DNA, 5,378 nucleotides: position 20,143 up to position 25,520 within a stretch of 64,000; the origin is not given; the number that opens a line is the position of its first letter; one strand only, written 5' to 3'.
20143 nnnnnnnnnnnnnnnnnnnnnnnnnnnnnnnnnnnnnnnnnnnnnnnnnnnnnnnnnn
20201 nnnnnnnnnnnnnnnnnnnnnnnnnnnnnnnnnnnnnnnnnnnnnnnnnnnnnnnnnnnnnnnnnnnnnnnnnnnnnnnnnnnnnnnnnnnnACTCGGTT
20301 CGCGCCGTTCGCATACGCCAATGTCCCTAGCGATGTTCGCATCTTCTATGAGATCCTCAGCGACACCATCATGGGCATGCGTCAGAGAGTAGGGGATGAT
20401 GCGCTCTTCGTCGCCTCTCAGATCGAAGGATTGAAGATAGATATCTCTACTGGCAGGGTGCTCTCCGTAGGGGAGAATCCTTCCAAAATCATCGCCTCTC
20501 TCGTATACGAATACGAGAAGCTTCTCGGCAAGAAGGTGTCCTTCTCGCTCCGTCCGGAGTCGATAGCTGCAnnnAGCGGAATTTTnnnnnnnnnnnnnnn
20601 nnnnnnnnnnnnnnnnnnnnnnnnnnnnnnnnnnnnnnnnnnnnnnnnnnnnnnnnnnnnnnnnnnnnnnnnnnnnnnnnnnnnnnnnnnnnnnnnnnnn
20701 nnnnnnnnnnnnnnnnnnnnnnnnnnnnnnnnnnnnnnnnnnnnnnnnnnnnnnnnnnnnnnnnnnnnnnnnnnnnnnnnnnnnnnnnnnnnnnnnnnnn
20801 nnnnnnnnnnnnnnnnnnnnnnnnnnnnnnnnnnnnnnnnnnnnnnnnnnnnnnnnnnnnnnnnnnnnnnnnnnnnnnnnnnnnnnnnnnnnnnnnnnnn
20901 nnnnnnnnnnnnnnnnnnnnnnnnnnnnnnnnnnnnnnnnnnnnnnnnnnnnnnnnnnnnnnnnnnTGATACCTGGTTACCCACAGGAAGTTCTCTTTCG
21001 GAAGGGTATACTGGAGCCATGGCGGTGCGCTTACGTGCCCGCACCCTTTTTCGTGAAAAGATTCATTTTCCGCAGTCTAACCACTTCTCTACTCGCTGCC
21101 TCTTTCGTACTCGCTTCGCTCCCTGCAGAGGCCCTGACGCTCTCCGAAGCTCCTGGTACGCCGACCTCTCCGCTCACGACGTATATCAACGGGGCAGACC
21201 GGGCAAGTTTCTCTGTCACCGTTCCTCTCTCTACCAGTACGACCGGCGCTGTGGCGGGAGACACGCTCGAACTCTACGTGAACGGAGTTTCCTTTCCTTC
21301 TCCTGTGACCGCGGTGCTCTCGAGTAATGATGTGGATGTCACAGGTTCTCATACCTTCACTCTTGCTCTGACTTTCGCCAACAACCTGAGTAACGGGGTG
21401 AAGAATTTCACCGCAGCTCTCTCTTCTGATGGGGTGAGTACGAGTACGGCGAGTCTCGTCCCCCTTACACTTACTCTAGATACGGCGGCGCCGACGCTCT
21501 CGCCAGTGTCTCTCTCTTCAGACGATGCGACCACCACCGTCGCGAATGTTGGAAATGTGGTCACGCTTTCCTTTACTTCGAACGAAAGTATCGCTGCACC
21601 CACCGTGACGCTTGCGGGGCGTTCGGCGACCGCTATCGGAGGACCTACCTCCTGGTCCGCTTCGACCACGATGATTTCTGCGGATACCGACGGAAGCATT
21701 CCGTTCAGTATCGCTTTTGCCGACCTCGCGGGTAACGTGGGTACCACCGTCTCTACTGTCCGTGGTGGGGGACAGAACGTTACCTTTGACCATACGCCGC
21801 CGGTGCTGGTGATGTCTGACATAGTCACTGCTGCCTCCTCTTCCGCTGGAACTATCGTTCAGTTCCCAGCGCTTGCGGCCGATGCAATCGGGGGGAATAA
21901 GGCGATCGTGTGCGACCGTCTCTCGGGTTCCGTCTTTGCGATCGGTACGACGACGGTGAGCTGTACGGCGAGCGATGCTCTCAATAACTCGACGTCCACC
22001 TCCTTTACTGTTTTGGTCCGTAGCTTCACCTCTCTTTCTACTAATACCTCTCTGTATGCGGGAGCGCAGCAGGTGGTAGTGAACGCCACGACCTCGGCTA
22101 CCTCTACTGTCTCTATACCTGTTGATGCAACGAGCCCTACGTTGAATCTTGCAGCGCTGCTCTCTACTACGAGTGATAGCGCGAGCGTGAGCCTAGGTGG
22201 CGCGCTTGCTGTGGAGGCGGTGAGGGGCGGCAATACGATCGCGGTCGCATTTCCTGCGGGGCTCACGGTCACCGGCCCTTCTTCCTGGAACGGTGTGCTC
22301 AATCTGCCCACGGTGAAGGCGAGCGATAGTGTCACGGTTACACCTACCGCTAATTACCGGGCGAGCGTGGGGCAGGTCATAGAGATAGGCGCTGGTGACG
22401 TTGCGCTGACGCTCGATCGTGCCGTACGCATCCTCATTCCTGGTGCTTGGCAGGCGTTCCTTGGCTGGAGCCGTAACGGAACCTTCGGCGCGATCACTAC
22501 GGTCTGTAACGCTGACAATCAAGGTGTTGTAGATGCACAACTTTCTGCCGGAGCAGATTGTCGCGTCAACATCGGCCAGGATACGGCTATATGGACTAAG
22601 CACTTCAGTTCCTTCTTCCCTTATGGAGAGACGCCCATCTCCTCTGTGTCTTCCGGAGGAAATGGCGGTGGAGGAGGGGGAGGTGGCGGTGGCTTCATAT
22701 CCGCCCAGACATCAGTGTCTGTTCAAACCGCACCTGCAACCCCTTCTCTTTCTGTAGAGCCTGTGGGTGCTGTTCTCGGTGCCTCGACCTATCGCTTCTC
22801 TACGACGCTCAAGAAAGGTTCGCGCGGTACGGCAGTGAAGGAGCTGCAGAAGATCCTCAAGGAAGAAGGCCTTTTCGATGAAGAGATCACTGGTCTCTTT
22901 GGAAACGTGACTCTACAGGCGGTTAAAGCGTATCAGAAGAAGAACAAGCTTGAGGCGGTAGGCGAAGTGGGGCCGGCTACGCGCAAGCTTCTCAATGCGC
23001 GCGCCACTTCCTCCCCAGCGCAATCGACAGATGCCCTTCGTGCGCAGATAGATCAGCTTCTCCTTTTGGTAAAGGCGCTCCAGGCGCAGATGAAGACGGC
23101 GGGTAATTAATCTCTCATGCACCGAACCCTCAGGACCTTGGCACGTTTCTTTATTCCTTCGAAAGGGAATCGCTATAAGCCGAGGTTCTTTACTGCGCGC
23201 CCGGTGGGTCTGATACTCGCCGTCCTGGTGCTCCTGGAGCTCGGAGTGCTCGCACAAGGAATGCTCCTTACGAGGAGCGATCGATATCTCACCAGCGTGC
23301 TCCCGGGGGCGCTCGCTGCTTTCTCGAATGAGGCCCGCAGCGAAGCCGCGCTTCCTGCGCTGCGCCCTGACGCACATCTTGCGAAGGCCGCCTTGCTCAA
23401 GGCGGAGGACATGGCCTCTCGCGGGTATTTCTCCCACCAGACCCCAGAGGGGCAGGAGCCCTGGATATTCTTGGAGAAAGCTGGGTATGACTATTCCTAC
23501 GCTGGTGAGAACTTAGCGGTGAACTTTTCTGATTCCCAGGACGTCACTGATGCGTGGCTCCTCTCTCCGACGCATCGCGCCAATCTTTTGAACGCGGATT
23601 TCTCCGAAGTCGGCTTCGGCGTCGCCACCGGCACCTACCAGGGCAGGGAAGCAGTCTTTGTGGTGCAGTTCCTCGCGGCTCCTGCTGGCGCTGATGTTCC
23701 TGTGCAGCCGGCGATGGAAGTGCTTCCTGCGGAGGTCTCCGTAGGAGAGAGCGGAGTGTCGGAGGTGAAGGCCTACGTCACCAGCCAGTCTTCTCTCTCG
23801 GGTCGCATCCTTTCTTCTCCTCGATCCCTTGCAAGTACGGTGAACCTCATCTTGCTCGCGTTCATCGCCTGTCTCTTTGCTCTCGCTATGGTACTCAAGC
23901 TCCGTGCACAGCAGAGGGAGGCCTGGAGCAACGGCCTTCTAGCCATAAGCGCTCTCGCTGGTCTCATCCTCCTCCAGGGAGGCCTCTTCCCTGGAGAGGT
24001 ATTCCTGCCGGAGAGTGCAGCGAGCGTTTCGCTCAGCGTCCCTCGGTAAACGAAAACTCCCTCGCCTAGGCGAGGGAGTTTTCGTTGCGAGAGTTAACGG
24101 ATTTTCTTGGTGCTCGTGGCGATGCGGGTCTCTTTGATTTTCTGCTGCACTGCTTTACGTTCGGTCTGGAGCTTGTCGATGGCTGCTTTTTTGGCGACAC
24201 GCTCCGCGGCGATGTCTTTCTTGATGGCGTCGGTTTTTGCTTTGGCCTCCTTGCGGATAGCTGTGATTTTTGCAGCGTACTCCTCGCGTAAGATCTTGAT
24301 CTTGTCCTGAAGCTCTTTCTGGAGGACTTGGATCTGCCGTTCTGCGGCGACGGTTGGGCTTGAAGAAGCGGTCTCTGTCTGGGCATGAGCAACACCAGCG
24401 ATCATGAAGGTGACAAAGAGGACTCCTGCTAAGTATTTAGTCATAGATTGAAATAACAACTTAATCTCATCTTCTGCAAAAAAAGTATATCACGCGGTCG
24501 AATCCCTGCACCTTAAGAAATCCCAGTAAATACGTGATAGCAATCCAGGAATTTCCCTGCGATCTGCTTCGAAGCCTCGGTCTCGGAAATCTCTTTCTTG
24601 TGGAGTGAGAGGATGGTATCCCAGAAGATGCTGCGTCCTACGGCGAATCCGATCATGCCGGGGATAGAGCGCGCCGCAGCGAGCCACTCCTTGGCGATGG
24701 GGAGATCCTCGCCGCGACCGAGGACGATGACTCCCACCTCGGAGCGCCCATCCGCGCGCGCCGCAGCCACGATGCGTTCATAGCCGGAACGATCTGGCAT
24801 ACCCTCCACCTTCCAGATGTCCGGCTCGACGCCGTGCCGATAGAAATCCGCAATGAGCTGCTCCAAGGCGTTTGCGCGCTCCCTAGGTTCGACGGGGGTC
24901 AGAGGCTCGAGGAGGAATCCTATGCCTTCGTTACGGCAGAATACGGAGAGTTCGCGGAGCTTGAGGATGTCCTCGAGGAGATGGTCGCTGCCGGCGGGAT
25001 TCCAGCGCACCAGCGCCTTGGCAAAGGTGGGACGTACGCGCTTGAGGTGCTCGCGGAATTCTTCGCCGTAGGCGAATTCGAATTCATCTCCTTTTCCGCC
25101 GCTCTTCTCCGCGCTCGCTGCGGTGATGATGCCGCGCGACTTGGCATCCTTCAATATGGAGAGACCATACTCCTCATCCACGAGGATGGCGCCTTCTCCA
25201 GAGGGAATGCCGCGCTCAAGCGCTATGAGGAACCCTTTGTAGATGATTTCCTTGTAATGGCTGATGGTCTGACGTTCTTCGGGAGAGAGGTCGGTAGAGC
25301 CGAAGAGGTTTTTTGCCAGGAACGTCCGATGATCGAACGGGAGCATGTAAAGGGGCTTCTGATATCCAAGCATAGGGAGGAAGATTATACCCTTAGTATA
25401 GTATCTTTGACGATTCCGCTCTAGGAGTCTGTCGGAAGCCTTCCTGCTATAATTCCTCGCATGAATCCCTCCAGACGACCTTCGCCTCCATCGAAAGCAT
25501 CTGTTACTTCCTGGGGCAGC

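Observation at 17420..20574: Minimal cohesin-dockerin-like surface-anchoring pair: dockerin-tailed giant surface protein translationally coupled to a membrane-anchored cohesin-like protein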

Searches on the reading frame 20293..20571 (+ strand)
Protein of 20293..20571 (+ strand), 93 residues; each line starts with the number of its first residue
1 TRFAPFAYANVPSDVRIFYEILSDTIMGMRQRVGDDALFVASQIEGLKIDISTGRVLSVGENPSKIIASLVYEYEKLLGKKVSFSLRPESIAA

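Call 67: search_solved_structures(query=window:20293-20571:+, max_evalue=10)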
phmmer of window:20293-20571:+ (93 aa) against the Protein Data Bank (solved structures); distinct sequences matched with E-value up to 10: 4.
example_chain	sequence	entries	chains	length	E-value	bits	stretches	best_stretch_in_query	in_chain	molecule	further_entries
3cmu_A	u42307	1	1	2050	0.13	15.7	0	51-81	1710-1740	Protein recA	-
3cmt_A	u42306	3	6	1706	0.37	14.3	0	51-81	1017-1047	Protein recA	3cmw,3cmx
4zev_A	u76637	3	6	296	0.49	13.9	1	10-62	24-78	PfHAD1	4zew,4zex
4qjb_A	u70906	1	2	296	0.95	13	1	10-62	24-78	Haloacid dehalogenase-like hydrolase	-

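Call 71: predict_structure(alignment_id=A5)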
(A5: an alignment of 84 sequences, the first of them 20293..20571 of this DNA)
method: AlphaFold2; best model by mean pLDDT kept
length: 93 residues; sequences in the alignment: 84
mean_pLDDT: 84.4   pTM: 0.73
mean pLDDT of the five models: 84.4, 84.1, 83.8, 82.9, 82.5
residues with pLDDT >= 90: 46; 70-90: 32; 50-70: 9; < 50: 6
segments of 3 or more residues with pLDDT < 50: 90-93
pLDDT, mean of each block of 10 residues (from residue 1): 70 89 90 91 95 92 91 90 63 43
secondary structure, 60 per line:
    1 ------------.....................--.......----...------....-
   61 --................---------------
elements in order: H13-33 H36-42 E47-49 E56-59 H63-78

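Call 74: fold_search(model_id=the predicted structure, library=pdb)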
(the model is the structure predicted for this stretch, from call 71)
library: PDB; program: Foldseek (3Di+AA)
matches with E <= 10: 106; with E <= 0.001: 0
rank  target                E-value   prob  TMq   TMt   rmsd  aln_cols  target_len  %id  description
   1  9e6q_AO               7.7e-01  0.09  0.22  0.12  14.4        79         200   22  Cryo-EM structure of the Pyrobaculum calidifontis 50S ribosomal subunit in complex with Dri (released 2024-11-20)
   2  9x1m_A                7.7e-01  0.08  0.22  0.06  12.0        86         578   20  The cryo-EM structure of HerA-NurA complex with AMPPNP and dsDNA from Thermococcus kodakarensis (released 2026-02-04)
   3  6xpj_C                1.7e+00  0.12  0.32  0.27   5.6        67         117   16  CutR flat hexamer, form 2 (released 2020-07-22)
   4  8him_C                2.4e+00  0.09  0.31  0.13   4.6        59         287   19  A cryo-EM structure of B. oleracea RNA polymerase V elongation complex at 2.73 Angstrom (released 2023-03-22)
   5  9qf4_BO               2.4e+00  0.07  0.26  0.15  12.2        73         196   15  Structure of P. furiosus 70S ribosome grown at 95 degC (released 2025-11-05)
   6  3m0b                  2.8e+00  0.25  0.45  0.25   4.2        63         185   13  Ru-Porphyrin Protein Scaffolds for Sensing O2 (released 2010-04-14)
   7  1pc6_B                2.8e+00  0.08  0.35  0.27  10.0       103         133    7  Structural Genomics, NinB (released 2004-01-20)
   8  3nvr_B                2.9e+00  0.25  0.45  0.26   4.1        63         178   11  Modulating Heme Redox Potential Through Protein-Induced Porphyrin Distortion (released 2010-09-08)
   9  6dxi                  2.9e+00  0.14  0.37  0.21   4.4        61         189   20  Crystal structure of H-NOX protein from Nostoc sp V52W/L67W double-mutant. (released 2018-07-11)
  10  8xmc_C                2.9e+00  0.08  0.30  0.13   4.6        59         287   19  Post-translocated Pol IV transcription elongation complex (released 2024-07-24)
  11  4fdk_A                3.1e+00  0.33  0.47  0.25   3.5        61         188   13  F78L Tt H-NOX (released 2013-08-28)
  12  3nvr_A                3.1e+00  0.23  0.45  0.26   4.2        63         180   11  Modulating Heme Redox Potential Through Protein-Induced Porphyrin Distortion (released 2010-09-08)
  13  1pie                  3.1e+00  0.13  0.38  0.11   8.0        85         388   18  Crystal Structure of Lactococcus lactis Galactokinase Complexed with Galactose (released 2003-09-23)
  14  6bde                  3.5e+00  0.13  0.37  0.22   4.7        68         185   16  Crystal structure of Fe(II) unliganded H-NOX protein mutant A71G from K. algicida (released 2018-05-30)
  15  8xmd_C                3.5e+00  0.07  0.30  0.13   4.5        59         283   19  Pre-translocated Pol IV transcription elongation complex (released 2024-07-24)
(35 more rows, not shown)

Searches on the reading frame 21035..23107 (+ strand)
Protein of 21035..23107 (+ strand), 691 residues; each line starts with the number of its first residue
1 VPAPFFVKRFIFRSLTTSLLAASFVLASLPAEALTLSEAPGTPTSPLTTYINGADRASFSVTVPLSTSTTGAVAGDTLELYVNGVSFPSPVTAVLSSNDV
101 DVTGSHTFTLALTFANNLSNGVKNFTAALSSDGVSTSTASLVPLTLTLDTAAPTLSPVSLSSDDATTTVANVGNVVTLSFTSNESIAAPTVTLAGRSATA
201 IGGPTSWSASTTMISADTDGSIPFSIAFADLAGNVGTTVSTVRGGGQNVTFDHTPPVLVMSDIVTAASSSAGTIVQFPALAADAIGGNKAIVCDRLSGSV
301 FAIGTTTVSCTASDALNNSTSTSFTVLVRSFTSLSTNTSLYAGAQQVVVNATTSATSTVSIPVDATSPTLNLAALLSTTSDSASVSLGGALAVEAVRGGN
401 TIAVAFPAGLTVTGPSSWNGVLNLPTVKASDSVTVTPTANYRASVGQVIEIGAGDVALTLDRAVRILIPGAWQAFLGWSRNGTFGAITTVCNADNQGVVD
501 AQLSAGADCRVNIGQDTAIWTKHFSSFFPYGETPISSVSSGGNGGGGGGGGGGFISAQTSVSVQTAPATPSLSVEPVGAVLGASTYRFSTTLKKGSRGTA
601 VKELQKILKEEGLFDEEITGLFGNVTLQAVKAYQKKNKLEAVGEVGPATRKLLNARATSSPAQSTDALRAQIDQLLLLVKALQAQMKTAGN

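Call 3: search_protein_families(library=pfam, proteins=[window:21035-23107:+], max_evalue=1)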
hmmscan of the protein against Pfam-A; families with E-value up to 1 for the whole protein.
window:21035-23107:+ (691 aa): 4 families
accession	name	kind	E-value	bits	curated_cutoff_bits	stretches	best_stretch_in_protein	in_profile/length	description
PF01471.23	PG_binding_1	-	4.2e-13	49.7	23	1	597-653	1-57/57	Putative peptidoglycan binding domain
PF02494.22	HYR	-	3.9e-06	27.6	21.7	1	252-328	2-81/81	HYR domain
PF09374.15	PG_binding_3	-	0.025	15.2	24.6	0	600-634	2-35/76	Predicted Peptidoglycan domain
PF08823.16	PG_binding_2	-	0.32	11.7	21.1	1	598-641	15-58/74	Putative peptidoglycan binding domain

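Call 77: search_protein_families(library=ncbifam, proteins=[window:21035-23107:+], max_evalue=0.01)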
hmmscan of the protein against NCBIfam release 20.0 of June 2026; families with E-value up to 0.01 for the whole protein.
window:21035-23107:+ (691 aa): 6 families
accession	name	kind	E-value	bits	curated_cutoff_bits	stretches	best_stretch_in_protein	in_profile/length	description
TIGR02869.1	spore_SleB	equivalog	2.9e-12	46.9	236.5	1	590-684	5-98/201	spore cortex-lytic enzyme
NF052377.1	lmo1851_S41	exception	1.8e-05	23.7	725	1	589-654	381-447/468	lmo1851 family serine protease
TIGR03979.1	His_Ser_Rich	equivalog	9.3e-05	22.5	121.65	1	549-649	75-182/190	His-Xaa-Ser repeat protein HxsA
NF052335.1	PdgHdaseHSB129560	equivalog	0.00054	19.4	500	1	580-667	189-275/330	peptidoglycan hydrolase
NF052336.1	PdgHdaseHSB100310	equivalog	0.00062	19.2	500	1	582-660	176-253/316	peptidoglycan hydrolase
NF007891.0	PRK10594.1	equivalog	0.0091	14.8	425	0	622-682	318-374/617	L,D-transpeptidase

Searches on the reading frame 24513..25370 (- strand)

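Call 54: search_protein_families(library=pfam, proteins=[window:24513-25370:-], max_evalue=0.001)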
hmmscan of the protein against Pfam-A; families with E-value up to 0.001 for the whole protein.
window:24513-25370:- (285 aa): 1 family
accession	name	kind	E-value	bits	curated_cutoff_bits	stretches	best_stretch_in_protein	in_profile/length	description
PF09863.15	DUF2090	-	3.2e-27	95.9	27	1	6-278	36-303/310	Uncharacterized protein conserved in bacteria (DUF2090)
